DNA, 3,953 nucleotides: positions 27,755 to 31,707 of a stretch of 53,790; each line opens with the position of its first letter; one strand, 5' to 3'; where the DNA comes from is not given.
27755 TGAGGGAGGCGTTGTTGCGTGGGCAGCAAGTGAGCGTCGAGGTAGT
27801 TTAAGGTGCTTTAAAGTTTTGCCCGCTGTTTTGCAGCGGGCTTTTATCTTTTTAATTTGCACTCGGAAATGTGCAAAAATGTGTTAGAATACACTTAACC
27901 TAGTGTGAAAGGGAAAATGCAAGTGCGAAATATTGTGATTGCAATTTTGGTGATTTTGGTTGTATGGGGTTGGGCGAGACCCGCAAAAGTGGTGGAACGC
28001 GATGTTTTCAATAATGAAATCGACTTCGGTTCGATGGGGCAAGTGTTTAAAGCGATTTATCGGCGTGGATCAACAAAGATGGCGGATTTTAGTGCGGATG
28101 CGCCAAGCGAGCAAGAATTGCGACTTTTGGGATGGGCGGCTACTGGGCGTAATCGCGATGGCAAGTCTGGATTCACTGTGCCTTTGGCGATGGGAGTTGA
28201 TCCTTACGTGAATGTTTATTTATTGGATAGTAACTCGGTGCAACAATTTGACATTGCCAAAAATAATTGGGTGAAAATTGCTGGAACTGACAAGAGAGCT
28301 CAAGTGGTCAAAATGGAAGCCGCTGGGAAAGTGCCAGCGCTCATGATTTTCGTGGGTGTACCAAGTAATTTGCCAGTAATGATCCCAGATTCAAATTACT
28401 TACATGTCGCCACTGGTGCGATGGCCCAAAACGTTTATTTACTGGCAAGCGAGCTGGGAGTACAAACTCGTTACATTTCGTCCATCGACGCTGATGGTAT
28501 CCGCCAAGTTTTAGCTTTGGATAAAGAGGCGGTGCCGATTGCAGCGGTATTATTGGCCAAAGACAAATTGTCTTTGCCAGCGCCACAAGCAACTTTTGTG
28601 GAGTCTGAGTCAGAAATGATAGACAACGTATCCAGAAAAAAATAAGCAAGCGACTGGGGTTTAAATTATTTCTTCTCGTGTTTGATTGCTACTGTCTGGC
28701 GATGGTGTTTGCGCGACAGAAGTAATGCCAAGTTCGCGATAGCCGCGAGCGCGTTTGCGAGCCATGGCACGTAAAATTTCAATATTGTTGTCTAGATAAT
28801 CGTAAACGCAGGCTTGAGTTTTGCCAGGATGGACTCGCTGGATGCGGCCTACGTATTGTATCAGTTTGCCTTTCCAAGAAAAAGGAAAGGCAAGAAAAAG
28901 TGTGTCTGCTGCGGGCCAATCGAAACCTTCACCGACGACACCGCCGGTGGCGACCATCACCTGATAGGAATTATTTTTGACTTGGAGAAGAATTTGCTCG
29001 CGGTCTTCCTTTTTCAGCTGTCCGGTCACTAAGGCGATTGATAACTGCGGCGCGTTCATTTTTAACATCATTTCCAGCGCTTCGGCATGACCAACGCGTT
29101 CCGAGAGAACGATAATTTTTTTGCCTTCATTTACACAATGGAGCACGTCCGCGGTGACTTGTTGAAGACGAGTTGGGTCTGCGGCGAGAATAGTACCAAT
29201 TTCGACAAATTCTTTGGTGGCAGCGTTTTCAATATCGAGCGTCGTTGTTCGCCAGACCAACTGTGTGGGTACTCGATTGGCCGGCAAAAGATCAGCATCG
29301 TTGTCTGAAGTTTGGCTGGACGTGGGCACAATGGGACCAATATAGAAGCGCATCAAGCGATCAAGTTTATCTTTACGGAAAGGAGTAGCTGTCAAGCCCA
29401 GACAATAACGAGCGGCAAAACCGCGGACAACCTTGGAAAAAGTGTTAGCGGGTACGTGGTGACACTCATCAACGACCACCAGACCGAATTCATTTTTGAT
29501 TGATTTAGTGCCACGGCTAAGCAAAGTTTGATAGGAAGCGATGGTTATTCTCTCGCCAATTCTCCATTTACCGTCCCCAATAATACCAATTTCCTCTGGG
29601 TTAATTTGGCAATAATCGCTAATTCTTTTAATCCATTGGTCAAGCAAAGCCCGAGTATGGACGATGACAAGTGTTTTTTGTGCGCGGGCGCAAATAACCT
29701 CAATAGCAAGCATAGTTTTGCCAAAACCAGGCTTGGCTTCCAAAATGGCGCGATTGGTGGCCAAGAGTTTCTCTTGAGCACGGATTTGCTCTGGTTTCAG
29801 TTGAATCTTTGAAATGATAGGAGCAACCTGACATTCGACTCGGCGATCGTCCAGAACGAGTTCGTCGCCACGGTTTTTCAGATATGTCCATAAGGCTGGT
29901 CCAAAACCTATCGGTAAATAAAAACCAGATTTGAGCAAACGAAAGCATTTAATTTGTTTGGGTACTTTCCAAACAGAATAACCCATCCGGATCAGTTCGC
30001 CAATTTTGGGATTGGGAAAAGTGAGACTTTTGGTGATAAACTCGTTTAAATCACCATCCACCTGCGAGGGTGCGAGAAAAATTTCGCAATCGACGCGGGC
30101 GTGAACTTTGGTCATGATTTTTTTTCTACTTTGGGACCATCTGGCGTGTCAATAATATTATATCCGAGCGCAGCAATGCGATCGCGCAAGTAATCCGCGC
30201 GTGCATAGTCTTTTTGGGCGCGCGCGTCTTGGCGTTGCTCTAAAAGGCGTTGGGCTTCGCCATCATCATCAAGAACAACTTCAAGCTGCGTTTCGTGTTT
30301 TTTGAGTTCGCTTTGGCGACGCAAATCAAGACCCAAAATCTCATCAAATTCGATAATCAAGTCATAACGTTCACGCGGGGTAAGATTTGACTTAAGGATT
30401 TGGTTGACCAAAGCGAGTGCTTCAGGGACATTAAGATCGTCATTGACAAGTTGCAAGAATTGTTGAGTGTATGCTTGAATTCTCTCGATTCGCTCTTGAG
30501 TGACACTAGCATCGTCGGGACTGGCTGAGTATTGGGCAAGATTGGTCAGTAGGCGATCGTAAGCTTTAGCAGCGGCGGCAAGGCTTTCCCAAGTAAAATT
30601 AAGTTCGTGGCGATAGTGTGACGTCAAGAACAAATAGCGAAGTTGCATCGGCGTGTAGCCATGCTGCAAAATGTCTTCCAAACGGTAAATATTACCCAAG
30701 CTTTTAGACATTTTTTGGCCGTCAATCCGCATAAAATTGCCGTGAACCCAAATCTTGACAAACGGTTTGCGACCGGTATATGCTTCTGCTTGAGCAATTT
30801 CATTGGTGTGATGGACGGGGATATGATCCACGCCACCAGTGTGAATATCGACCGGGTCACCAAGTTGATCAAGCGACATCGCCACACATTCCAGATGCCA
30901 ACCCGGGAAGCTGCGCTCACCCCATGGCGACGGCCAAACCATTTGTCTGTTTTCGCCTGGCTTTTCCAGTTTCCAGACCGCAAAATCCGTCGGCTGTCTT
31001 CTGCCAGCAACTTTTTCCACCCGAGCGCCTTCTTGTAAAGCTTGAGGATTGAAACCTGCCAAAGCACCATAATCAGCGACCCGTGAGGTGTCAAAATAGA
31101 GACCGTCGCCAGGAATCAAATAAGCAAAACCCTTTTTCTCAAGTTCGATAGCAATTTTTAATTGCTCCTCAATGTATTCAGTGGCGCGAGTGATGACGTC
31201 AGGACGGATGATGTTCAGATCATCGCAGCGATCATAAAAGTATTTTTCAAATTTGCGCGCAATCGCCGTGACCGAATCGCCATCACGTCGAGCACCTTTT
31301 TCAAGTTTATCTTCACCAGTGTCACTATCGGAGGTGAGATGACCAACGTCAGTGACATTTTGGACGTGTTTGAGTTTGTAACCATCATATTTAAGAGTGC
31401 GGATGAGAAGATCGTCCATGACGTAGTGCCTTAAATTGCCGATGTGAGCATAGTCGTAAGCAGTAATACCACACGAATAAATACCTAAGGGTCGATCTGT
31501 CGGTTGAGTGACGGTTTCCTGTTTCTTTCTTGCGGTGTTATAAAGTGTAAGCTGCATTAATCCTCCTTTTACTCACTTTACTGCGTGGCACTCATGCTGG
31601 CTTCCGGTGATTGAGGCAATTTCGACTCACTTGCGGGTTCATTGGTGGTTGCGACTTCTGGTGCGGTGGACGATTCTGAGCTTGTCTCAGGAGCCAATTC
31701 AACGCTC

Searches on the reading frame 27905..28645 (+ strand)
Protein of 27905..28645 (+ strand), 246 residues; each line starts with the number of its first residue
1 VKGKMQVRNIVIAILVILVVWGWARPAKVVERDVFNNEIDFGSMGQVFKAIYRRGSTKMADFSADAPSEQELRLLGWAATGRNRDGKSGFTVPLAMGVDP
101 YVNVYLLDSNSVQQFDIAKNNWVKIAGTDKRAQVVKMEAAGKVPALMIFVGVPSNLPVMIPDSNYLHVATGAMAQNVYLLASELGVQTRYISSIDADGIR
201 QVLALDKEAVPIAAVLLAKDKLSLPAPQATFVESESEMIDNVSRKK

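Call 52: search_protein_families(library=pfam, proteins=[window:27905-28645:+], max_evalue=0.00001)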
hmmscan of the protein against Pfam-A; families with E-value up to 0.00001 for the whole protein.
window:27905-28645:+ (246 aa): 1 family
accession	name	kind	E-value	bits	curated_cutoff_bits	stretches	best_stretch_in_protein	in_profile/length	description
PF00881.29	Nitroreductase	-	1e-07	32.7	23.5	1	54-215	4-163/167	Nitroreductase family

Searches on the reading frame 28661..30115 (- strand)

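Call 52: search_protein_families(library=pfam, proteins=[window:28661-30115:-], max_evalue=0.00001)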
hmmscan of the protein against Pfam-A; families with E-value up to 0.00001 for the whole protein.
window:28661-30115:- (484 aa): 4 families
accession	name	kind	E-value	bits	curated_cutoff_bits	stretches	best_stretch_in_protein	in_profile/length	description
PF04851.21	ResIII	-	1.6e-25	90.3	22.5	1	103-247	1-164/164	Type III restriction enzyme, res subunit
PF00270.35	DEAD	-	5.9e-13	49.3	26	1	108-247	2-162/167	DEAD/DEAH box helicase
PF00271.37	Helicase_C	-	1.3e-12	48.4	23.5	1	324-428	9-109/110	Helicase conserved C-terminal domain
PF00176.29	SNF2-rel_dom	-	3.5e-07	30.1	24.9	1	123-249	20-167/290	SNF2-related domain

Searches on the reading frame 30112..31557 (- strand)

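Call 52: search_protein_families(library=pfam, proteins=[window:30112-31557:-], max_evalue=0.00001)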
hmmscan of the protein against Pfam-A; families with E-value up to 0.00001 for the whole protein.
window:30112-31557:- (481 aa): 5 families
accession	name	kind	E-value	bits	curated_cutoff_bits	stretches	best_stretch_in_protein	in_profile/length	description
PF01406.26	tRNA-synt_1e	-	2e-90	303.7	27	1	21-330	7-300/301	tRNA synthetases class I (C) catalytic domain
PF09334.17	tRNA-synt_1g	-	5.1e-10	39.1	20.1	1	266-328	312-373/391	tRNA synthetases class I (M)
PF00133.28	tRNA-synt_1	-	7.1e-10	38.6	22.7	1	235-321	328-413/414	tRNA synthetases class I (I, L, M and V)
PF01921.24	tRNA-synt_1f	-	2.5e-09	37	27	1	236-345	235-341/360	tRNA synthetases class I (K)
PF23493.1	CysS_C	-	1.1e-07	32.3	23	1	433-471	6-44/51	Cysteinyl-tRNA ligase anticodon binding domain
